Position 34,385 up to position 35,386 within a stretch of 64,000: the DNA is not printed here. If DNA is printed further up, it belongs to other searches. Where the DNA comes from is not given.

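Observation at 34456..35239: XRE-type HTH fused to an Hsp20/alpha-crystallin domain, preceded by perfect palindromes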

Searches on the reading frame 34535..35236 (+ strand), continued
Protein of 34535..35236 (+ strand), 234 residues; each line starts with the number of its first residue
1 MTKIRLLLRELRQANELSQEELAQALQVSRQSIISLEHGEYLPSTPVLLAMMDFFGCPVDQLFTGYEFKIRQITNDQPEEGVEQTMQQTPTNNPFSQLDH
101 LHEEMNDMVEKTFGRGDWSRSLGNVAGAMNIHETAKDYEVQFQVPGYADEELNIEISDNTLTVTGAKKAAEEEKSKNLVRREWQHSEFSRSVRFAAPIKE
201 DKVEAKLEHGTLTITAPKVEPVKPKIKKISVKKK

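Call 25: find_encoding_contigs(protein=window:34535-35236:+, flank=10000, max_places=3)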
Protein window:34535-35236:+ (234 aa): 1 contig read that carries it; 1 place shown.
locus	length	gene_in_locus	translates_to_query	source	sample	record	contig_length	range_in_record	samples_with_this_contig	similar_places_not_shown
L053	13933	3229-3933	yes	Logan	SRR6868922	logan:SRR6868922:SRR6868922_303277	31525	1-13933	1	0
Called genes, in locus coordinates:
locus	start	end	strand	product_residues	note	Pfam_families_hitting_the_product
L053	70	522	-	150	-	-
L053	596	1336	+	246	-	-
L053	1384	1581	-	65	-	-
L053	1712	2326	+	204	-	PF00156:Pribosyltran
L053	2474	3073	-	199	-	-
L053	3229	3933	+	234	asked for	PF01381:HTH_3, PF12844:HTH_19, PF13443:HTH_26 (weak), PF13560:HTH_31, PF00011:HSP20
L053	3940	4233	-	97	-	-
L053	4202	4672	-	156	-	PF00160:Pro_isomerase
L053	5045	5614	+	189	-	-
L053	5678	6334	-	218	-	-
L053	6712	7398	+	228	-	PF07963:N_methyl (weak)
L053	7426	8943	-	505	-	-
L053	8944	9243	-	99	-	-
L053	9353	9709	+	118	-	-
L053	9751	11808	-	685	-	-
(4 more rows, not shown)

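Call 28: search_protein_representatives(alignment_id=A1)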
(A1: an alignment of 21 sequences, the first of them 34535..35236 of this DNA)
Query: 21 sequences, 233 profile positions. Proteins with E-value up to 0.001 (for the whole library): 114446; up to 1e-10: 34748; up to 1e-30: 77. The best 150 are listed.
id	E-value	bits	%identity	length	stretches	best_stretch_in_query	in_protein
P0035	2.7e-111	387.0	-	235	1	3-231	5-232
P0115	4.3e-77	275.1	-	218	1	2-232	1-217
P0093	3.2e-76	272.2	-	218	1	1-232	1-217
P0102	1.8e-74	266.5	-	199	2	119-232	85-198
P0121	1.4e-63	230.9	-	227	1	3-233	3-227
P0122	7.6e-63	228.5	-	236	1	4-233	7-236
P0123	1.3e-61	224.4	-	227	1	4-232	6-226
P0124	3.0e-61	223.2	-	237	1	3-229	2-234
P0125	7.0e-61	222.0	-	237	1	5-232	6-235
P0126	1.6e-60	220.9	-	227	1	1-232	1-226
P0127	2.0e-59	217.3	-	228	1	6-233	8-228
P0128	1.2e-58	214.7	-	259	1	3-229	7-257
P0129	2.6e-58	213.6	-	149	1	86-232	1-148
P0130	4.1e-56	206.4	-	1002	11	7-79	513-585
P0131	4.5e-54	199.7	-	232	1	7-232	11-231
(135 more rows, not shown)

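Call 30: predict_structure(alignment_id=A1)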
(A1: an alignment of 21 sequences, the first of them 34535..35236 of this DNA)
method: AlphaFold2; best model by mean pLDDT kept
length: 234 residues; sequences in the alignment: 21
mean_pLDDT: 68.5   pTM: 0.39
mean pLDDT of the five models: 68.5, 68.5, 67.5, 67.3, 67.1
residues with pLDDT >= 90: 12; 70-90: 125; 50-70: 26; < 50: 71
segments of 3 or more residues with pLDDT < 50: 69-102, 104-124, 170-184
pLDDT, mean of each block of 10 residues (from residue 1): 75 90 87 86 82 84 66 37 32 43 47 40 56 86 82 87 76 42 60 85 86 85 64 58
secondary structure, 60 per line:
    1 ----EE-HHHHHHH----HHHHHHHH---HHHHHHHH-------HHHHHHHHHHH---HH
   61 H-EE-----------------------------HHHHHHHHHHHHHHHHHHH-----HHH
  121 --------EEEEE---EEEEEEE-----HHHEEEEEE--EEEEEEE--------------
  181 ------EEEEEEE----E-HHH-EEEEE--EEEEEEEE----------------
elements in order: H8-14 H19-26 H30-37 H45-55 H94-112 E129-133 E137-143 E152-157 E160-166 E187-193 E204-208 E211-218

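Call 57: find_encoding_contigs(protein=P0086, flank=3000, max_places=2)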
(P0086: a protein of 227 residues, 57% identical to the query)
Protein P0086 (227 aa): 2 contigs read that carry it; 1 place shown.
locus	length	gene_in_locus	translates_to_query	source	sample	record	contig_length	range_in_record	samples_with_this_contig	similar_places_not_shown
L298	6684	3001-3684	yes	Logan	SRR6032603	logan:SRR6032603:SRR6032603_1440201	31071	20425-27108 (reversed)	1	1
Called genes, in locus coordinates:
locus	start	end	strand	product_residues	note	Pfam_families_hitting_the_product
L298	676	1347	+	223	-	PF00005:ABC_tran, PF02463:SMC_N (weak), PF13304:AAA_21 (weak)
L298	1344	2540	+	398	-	PF12704:MacB_PCD, PF02687:FtsX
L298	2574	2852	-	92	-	PF20990:DUF2207_C (faint)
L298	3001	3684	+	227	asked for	PF01381:HTH_3, PF12844:HTH_19 (weak), PF13443:HTH_26 (weak), PF13560:HTH_31, PF00011:HSP20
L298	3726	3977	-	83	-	-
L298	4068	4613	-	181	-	PF00160:Pro_isomerase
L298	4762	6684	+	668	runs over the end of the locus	-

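Call 59: find_encoding_contigs(protein=P0035, flank=3000, max_places=1)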
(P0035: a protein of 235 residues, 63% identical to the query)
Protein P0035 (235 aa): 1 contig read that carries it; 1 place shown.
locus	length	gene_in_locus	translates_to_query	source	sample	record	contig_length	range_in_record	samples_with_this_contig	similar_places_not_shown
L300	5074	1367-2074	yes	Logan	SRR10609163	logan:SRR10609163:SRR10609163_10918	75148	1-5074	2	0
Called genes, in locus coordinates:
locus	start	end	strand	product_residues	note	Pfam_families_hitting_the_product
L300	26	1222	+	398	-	PF12704:MacB_PCD, PF02687:FtsX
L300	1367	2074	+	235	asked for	PF13560:HTH_31, PF01381:HTH_3, PF12844:HTH_19, PF00011:HSP20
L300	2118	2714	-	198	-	PF00160:Pro_isomerase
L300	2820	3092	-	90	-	-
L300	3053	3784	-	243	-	-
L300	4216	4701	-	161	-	PF04306:DUF456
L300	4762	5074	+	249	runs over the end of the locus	PF07963:N_methyl (weak)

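Call 64: search_protein_families(library=pfam, proteins=[L022:6792-9452:+, L022:5968-6633:+], max_evalue=0.001)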
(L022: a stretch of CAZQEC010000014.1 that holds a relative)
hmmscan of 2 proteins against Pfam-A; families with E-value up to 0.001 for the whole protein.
L022:6792-9452:+ (887 aa): 28 families (the best 25 are shown)
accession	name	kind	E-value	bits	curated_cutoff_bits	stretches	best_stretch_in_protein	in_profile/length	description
PF07724.20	AAA_2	-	1.2e-70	237.3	27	1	600-780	1-166/166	AAA domain (Cdc48 subfamily)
PF17871.7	AAA_lid_9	-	1.3e-34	118.7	22.8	1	344-444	2-102/104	AAA lid domain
PF10431.15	ClpB_D2-small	-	9.4e-25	86.9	21.9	1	786-865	1-80/81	C-terminal, D2-small domain, of ClpB protein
PF00004.35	AAA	-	6.9e-24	85.2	21.2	2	203-320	2-111/131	ATPase family associated with various cellular activities (AAA)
PF02861.25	Clp_N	-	2e-20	73.1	20.7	2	17-66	1-50/53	Clp amino terminal domain, pathogenicity island component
PF07728.20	AAA_5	-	1.1e-17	64.7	22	1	605-725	2-124/139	AAA domain (dynein-related subfamily)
PF13191.12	AAA_16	-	6.9e-12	46.6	32.6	1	180-226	2-51/167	AAA ATPase domain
PF13401.12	AAA_22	-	7.2e-10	39.7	27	0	197-283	3-96/130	AAA domain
PF00158.32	Sigma54_activat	-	1.1e-09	38.7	20.2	1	576-721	3-140/168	Sigma-54 interaction domain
PF20720.3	nSTAND3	-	6.7e-08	32.8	27.2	0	187-227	7-45/155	Novel STAND NTPase 3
PF12775.13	AAA_7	-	2.3e-07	31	25.8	1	604-653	35-84/181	P-loop containing dynein motor region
PF01637.24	ATPase_2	-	2.4e-07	31.2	33.2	0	183-288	4-127/225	ATPase domain predominantly from Archaea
PF01695.23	IstB_IS21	-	1.9e-06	28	24.1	0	197-264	90-153/238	IstB-like ATP binding protein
PF13173.12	AAA_14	-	2.9e-06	27.7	27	0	606-701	6-88/129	AAA domain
PF05729.18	NACHT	-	3.5e-05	24.1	26.7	0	203-244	4-44/167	NACHT domain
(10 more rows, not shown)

L022:5968-6633:+ (222 aa): 6 families
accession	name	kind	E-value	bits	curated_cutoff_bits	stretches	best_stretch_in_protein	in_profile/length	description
PF00011.27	HSP20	-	2.8e-20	72.7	20.8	1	119-213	2-95/102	Hsp20/alpha crystallin family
PF01381.28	HTH_3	-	3.9e-08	33.7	23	1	13-64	2-53/55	Helix-turn-helix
PF13560.12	HTH_31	-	1.3e-06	29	27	1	8-62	2-57/64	Helix-turn-helix domain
PF17886.7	ArsA_HSP20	-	9.7e-05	22.3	22.5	1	124-203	2-62/63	HSP20-like domain found in ArsA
PF04969.22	CS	-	0.00016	23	21.3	1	120-206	6-78/78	CS domain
PF12844.13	HTH_19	-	0.00057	20.2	30.2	1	9-67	1-59/64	Helix-turn-helix domain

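Call 65: search_solved_structures(query=window:34535-35236:+, max_evalue=0.001)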
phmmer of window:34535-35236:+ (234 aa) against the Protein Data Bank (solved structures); distinct sequences matched with E-value up to 0.001: 22.
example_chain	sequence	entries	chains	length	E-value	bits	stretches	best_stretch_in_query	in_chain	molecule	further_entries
1gme_A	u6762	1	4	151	2.9e-13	53.1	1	109-231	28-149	HEAT SHOCK PROTEIN 16.9B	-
2byu_A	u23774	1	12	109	1.9e-12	50.4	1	129-231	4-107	HEAT SHOCK PROTEIN 16.9B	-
3w1z_A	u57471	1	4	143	1.1e-10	44.7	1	123-231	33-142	Heat shock protein 16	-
5ds2_A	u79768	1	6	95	2.7e-09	40.1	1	132-218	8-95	18.1 kDa class I heat shock protein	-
5nms_A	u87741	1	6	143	7.1e-09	38.8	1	101-225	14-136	25.3 kDa heat shock protein, chloroplastic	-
2h50_A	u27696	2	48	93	8.2e-09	38.6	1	129-218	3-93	small heat shock protein Hsp26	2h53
7bzw_1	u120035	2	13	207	1.2e-08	38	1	99-225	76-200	Heat shock protein 21, chloroplastic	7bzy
5nms_B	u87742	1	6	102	1.9e-07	34.1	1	130-226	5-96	25.3 kDa heat shock protein, chloroplastic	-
2xiu_A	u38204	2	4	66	3.5e-07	33.2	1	8-64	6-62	CYLR2 | CYLR2 SYNONYM CYTOLYSIN REPRESSOR 2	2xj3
6ewn_A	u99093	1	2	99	3.6e-07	33.2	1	128-220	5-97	HspA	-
9k3w_A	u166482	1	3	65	6.6e-07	32.3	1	8-64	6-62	Transcriptional regulator, PbsX family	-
7oa6_A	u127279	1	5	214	6.8e-06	29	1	124-231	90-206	Heat shock protein 26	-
1utx_A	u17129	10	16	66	8.6e-06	28.7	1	8-64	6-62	CYLR2 | cytolysin regulator 2 | PUTATIVE TRANSCRIPTION REGULATOR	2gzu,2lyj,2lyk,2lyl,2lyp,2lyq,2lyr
4zjd_A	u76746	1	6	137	2.1e-05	27.4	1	134-232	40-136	Aggregation suppressing protein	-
4zja_A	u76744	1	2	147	2.4e-05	27.2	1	134-232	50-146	Aggregation suppressing protein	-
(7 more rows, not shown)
